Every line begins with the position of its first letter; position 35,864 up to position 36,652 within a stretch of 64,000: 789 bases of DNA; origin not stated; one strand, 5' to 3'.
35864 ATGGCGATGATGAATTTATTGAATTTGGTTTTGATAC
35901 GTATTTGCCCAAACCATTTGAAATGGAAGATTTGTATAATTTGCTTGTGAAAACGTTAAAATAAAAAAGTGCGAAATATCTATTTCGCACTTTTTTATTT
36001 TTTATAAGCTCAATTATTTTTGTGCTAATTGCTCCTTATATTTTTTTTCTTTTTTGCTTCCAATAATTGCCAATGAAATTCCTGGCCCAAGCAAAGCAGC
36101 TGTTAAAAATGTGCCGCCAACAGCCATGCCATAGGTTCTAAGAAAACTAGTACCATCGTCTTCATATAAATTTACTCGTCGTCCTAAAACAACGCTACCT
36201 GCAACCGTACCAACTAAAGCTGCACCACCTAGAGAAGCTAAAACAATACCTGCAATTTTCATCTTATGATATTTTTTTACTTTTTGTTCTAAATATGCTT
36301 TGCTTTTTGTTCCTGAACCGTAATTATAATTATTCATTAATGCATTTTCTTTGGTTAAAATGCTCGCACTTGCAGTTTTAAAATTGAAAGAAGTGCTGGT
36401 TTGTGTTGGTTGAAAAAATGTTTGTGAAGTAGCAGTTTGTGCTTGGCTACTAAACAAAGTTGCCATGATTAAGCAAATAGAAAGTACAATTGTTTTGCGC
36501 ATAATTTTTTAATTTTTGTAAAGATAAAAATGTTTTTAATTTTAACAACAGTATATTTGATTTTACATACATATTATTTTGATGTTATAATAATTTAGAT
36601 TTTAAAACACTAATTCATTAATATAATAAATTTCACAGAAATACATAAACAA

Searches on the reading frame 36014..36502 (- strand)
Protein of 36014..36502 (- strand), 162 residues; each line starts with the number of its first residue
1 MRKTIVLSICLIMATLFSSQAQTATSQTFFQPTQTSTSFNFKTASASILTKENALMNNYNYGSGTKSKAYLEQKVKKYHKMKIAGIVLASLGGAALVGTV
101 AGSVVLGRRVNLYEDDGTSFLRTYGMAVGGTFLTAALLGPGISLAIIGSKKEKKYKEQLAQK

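Call 86: find_encoding_contigs(protein=window:36014-36502:-, flank=7000, max_places=8)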
Protein window:36014-36502:- (162 aa): no gene with exactly this product is on record in the collection.
